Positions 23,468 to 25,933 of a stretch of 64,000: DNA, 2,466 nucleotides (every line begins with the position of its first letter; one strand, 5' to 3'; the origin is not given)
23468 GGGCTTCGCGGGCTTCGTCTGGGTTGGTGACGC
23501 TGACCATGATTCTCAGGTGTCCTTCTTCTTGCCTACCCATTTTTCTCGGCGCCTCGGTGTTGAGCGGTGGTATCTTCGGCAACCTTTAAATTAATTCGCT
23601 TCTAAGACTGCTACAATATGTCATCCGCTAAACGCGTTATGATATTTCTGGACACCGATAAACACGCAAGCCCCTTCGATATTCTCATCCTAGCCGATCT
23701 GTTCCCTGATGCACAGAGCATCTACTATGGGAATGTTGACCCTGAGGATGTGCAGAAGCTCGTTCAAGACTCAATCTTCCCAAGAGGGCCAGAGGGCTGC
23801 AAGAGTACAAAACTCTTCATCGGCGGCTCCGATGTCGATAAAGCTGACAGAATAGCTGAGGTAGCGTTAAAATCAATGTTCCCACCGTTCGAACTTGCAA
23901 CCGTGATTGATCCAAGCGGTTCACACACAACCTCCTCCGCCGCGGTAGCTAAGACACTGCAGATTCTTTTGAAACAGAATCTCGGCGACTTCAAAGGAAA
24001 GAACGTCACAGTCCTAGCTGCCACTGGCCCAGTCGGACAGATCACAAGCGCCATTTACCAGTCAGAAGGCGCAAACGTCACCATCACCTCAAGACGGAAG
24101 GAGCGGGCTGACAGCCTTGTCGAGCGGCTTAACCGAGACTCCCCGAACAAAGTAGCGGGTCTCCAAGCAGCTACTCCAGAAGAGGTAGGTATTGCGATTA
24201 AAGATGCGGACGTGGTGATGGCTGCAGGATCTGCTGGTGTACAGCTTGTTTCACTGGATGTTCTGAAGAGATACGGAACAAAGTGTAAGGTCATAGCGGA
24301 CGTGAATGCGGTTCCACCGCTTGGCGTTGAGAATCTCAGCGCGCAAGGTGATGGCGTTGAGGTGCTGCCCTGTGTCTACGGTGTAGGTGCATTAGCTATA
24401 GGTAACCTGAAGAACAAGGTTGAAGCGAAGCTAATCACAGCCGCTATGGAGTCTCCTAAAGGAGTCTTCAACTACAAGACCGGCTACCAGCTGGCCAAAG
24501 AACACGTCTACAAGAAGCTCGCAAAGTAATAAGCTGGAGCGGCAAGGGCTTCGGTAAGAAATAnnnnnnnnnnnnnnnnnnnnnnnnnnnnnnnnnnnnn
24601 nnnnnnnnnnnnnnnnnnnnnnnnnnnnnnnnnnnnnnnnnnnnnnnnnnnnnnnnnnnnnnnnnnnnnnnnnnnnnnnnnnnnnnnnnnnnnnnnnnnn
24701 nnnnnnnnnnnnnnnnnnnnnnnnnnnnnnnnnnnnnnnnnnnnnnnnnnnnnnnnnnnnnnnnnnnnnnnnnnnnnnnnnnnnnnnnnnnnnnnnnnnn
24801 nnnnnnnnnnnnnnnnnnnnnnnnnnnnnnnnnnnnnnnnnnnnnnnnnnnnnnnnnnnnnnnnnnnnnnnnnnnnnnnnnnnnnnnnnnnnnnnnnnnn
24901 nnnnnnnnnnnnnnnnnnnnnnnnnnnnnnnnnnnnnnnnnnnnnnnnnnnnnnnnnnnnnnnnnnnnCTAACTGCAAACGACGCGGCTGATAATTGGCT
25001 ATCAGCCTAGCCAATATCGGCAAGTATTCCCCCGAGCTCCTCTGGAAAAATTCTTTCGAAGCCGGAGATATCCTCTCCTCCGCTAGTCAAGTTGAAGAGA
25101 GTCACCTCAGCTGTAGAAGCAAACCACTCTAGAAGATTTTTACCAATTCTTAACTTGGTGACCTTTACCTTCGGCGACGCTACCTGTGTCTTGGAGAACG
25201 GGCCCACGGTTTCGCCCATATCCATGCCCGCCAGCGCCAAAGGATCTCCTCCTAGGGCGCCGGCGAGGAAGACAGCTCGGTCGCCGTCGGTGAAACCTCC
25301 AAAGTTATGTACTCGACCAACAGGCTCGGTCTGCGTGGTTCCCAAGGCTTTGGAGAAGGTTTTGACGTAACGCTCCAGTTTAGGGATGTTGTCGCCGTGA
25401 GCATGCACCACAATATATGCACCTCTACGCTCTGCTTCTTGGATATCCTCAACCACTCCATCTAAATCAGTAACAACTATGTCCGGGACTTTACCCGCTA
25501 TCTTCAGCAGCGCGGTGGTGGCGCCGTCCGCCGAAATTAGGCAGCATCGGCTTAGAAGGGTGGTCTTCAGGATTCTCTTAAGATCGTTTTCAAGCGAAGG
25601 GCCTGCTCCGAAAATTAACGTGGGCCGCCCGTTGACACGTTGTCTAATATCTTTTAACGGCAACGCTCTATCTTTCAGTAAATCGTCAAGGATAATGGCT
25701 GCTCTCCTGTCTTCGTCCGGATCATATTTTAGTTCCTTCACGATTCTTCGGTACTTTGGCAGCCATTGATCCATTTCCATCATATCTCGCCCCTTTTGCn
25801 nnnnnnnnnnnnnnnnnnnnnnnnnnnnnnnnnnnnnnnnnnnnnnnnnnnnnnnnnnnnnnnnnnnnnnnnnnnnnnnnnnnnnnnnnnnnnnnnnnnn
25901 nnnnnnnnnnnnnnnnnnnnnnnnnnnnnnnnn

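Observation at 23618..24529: Bacterial-methylotroph-type NAD(P) methylene-H4MPT dehydrogenase paired with an F420-type Mer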

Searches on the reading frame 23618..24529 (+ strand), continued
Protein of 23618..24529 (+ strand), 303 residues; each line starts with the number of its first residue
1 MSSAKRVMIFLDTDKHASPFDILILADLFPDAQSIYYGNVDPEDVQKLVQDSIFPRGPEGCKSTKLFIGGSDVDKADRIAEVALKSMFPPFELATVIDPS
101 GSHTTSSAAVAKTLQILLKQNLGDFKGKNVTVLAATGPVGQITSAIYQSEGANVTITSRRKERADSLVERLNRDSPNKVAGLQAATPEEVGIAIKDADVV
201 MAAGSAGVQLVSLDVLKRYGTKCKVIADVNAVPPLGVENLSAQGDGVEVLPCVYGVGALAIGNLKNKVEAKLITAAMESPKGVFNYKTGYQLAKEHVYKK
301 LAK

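Call 67: predict_structure(alignment_id=A1)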
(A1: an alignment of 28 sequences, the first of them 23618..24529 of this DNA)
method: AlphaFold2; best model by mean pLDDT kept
length: 303 residues; sequences in the alignment: 28
mean_pLDDT: 94.5   pTM: 0.92
mean pLDDT of the five models: 94.5, 94.1, 93.6, 93.1, 84.9
residues with pLDDT >= 90: 268; 70-90: 31; 50-70: 2; < 50: 2
segments of 3 or more residues with pLDDT < 50: none
pLDDT, mean of each block of 10 residues (from residue 1): 80 93 94 95 97 91 96 96 97 97 97 98 97 96 98 97 96 91 95 98 88 95 96 85 93 95 96 97 98 96 82
secondary structure, 60 per line:
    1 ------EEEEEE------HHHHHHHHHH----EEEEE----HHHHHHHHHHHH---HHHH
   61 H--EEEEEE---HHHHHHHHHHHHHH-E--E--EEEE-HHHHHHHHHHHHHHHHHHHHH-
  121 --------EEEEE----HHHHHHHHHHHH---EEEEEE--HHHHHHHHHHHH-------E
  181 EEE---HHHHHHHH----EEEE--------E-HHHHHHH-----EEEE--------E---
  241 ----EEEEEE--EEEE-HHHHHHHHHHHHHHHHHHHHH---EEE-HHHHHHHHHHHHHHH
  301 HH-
elements in order: E7-12 H19-28 E33-37 H42-53 H57-61 E64-69 H73-86 E94-97 H99-119 E129-133 H138-149 E153-158 H161-172 E180-183 H187-194 E199-202 H213-219 E225-228 E245-250 E253-256 H258-278 E282-284 H286-302

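Call 70: fold_search(model_id=the predicted structure, library=pdb)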
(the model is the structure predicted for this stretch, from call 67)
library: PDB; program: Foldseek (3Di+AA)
matches with E <= 10: 1979; with E <= 0.001: 390
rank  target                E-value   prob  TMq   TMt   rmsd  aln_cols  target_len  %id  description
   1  6tlk_B                1.0e-29  1.00  0.88  0.92   2.2       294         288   35  Structure of methylene-tetrahydromethanopterin dehydrogenase from Methylorubrum extorquens AM1 in an open conformation (released 2020-02-26)
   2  6tlk_A                1.4e-29  1.00  0.89  0.93   2.1       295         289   34  Structure of methylene-tetrahydromethanopterin dehydrogenase from Methylorubrum extorquens AM1 in an open conformation (released 2020-02-26)
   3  1lu9_A                4.2e-28  1.00  0.88  0.92   2.2       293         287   34  Structure of methylene-tetrahydromethanopterin dehydrogenase from Methylobacterium extorquens AM1 (released 2002-09-11)
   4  1wwk_A                7.0e-10  1.00  0.36  0.36  12.4       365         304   15  Crystal structure of phosphoglycerate dehydrogenase from Pyrococcus horikoshii OT3 (released 2006-01-17)
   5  1wwk_B                1.1e-09  1.00  0.35  0.35  13.9       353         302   16  Crystal structure of phosphoglycerate dehydrogenase from Pyrococcus horikoshii OT3 (released 2006-01-17)
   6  6cwa_A                3.2e-08  1.00  0.31  0.31  13.4       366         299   13  CRYSTAL STRUCTURE PHGDH IN COMPLEX WITH NADH AND 3-PHOSPHOGLYCERATE AT 1.77 A RESOLUTION (released 2019-08-07)
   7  3toz_D                3.8e-08  1.00  0.54  0.57   7.2       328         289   14  2.2 Angstrom Crystal Structure of Shikimate 5-dehydrogenase from Listeria monocytogenes in Complex with NAD. (released 2011-09-21)
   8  2rir_B                5.0e-08  1.00  0.40  0.41  12.3       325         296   13  Crystal structure of dipicolinate synthase, A chain, from Bacillus subtilis (released 2007-10-23)
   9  2rir_A                6.9e-08  1.00  0.41  0.42  12.3       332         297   13  Crystal structure of dipicolinate synthase, A chain, from Bacillus subtilis (released 2007-10-23)
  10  1pjb                  7.7e-08  1.00  0.41  0.35  15.6       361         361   16  L-ALANINE DEHYDROGENASE (released 1999-06-08)
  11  6plg_A                8.2e-08  1.00  0.32  0.32  14.8       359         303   12  Crystal structure of human PHGDH complexed with Compound 15 (released 2019-07-24)
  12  8hye_C                9.1e-08  1.00  0.42  0.35  15.4       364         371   15  Structure of amino acid dehydrogenase-2752 with ligand (released 2023-04-05)
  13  3toz_A                1.1e-07  1.00  0.52  0.54   6.8       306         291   12  2.2 Angstrom Crystal Structure of Shikimate 5-dehydrogenase from Listeria monocytogenes in Complex with NAD. (released 2011-09-21)
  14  8hye_B                1.2e-07  1.00  0.40  0.34  16.9       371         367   14  Structure of amino acid dehydrogenase-2752 with ligand (released 2023-04-05)
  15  3toz_C                1.3e-07  1.00  0.53  0.55   8.5       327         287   15  2.2 Angstrom Crystal Structure of Shikimate 5-dehydrogenase from Listeria monocytogenes in Complex with NAD. (released 2011-09-21)
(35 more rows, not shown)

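Call 82: search_solved_structures(query=P0137, max_evalue=0.01)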
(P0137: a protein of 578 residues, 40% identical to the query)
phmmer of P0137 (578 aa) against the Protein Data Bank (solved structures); distinct sequences matched with E-value up to 0.01: 3.
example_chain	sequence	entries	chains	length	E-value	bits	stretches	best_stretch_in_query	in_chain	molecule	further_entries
6tlk_A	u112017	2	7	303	5.9e-36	127.4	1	266-558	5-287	Bifunctional protein MdtA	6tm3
6tge_A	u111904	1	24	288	1.4e-35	126.1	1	266-546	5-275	Bifunctional NADP-dependent methylenetetrahydromethanopterin dehydrogenase/methylenetetrah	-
1lu9_A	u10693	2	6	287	1.5e-35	126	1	266-546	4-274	Methylene Tetrahydromethanopterin Dehydrogenase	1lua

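Call 83: search_protein_families(library=ncbifam, proteins=[P0137, P0126, P0143, P0121], max_evalue=0.00001)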
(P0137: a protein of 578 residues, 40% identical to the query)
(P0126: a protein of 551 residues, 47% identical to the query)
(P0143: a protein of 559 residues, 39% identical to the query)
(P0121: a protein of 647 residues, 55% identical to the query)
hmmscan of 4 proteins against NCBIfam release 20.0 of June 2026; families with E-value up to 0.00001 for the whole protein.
P0137 (578 aa): 0 families

P0126 (551 aa): 4 families
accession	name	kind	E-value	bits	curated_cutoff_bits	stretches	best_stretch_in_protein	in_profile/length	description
TIGR01035.1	hemA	equivalog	1.9e-08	33.7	209.55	1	355-478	163-279/416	glutamyl-tRNA reductase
NF006379.0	PRK08618.1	equivalog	3e-06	26.8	417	1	371-451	126-202/326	ornithine cyclodeaminase family protein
NF000744.0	PRK00045.1-3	equivalog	3.2e-06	26.3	429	1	349-514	160-315/447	glutamyl-tRNA reductase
NF005449.0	PRK07041.1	equivalog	5.6e-06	26.4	257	0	369-439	4-74/240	SDR family oxidoreductase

P0143 (559 aa): 0 families

P0121 (647 aa): 31 families (the best 25 are shown)
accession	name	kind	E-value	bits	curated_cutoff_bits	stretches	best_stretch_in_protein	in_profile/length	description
NF002619.0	PRK02271.1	equivalog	1.4e-136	455.1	276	1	320-646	2-328/329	5,10-methylenetetrahydromethanopterin reductase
TIGR03555.1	F420_mer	equivalog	2.7e-134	447.6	348.7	1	321-644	1-325/325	5,10-methylenetetrahydromethanopterin reductase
TIGR04024.1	F420_NP1902A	hypoth_equivalog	3.7e-43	147.5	345.4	1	329-635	12-322/330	TIGR04024 family LLM class F420-dependent oxidoreductase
TIGR03842.1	F420_CPS_4043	hypoth_equivalog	1.7e-41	142.5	295.45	1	321-645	2-328/329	TIGR03842 family LLM class F420-dependent oxidoreductase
TIGR03857.1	F420_MSMEG_2249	hypoth_equivalog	4.5e-38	131.3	218.4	1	332-594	14-280/329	TIGR03857 family LLM class F420-dependent oxidoreductase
TIGR03559.1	F420_Rv3520c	subfamily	2.3e-33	115.6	335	1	328-623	9-324/325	LLM class F420-dependent oxidoreductase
TIGR03619.1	F420_Rv2161c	subfamily_domain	3.5e-32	112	166.9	1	339-544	5-232/247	TIGR03619 family F420-dependent LLM class oxidoreductase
TIGR03557.1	F420_G6P_family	subfamily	1.7e-30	106.2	210.4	1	331-645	12-313/316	TIGR03557 family F420-dependent LLM class oxidoreductase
TIGR03564.1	F420_MSMEG_4879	subfamily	2.5e-30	106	234.25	1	334-551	1-218/265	TIGR03564 family F420-dependent LLM class oxidoreductase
TIGR03560.1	F420_Rv1855c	subfamily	3.7e-29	102.1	231.4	1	323-524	4-223/227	TIGR03560 family F420-dependent LLM class oxidoreductase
TIGR03841.1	F420_Rv3093c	subfamily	2.6e-28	99.3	213.65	1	333-623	11-294/298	LLM class F420-dependent oxidoreductase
TIGR04465.1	ArgArg_F420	equivalog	7.1e-28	97.7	470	1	331-528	59-267/364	F420-dependent hydroxymycolic acid dehydrogenase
TIGR03554.1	F420_G6P_DH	equivalog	1.9e-27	96.1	420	1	333-647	17-331/331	glucose-6-phosphate dehydrogenase (coenzyme-F420)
TIGR03617.1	F420_MSMEG_2256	subfamily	8.2e-27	93.9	278.15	1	339-630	2-305/318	TIGR03617 family F420-dependent LLM class oxidoreductase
TIGR03621.1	F420_MSMEG_2516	subfamily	1.4e-26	93.3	213.15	1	321-503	3-184/295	TIGR03621 family F420-dependent LLM class oxidoreductase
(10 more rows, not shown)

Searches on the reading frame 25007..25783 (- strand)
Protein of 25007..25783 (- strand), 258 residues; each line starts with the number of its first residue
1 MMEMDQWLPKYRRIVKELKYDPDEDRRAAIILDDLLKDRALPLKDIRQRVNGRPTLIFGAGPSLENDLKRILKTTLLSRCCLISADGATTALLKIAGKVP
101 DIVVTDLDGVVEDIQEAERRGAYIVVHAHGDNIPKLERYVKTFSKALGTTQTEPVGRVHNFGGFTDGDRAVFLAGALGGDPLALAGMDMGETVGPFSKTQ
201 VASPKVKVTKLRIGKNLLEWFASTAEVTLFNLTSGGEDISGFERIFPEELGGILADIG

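Call 4: search_protein_families(library=pfam, proteins=[window:25007-25783:-], max_evalue=0.01)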
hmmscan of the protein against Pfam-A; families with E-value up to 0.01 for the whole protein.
window:25007-25783:- (258 aa): 2 families
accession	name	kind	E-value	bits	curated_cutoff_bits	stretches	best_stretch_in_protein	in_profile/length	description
PF01973.23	MptE-like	-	1.5e-27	96.9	34.6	1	43-192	15-169/171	6-hydroxymethylpterin diphosphokinase MptE-like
PF12327.13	FtsZ_C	-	6.3e-05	23.6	27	0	83-129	31-76/95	FtsZ family, C-terminal domain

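Call 5: search_protein_families(library=ncbifam, proteins=[window:25007-25783:-], max_evalue=0.01)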
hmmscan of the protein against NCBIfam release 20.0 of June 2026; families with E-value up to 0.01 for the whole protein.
window:25007-25783:- (258 aa): 2 families
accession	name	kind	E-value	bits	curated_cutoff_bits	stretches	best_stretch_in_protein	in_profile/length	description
NF040608.1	division_SteA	equivalog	1.3e-07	30.9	150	1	41-131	153-239/369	putative cytokinetic ring protein SteA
TIGR02329.1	propionate_PrpR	equivalog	0.0056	15.4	499.2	1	65-145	40-121/526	propionate catabolism operon regulatory protein PrpR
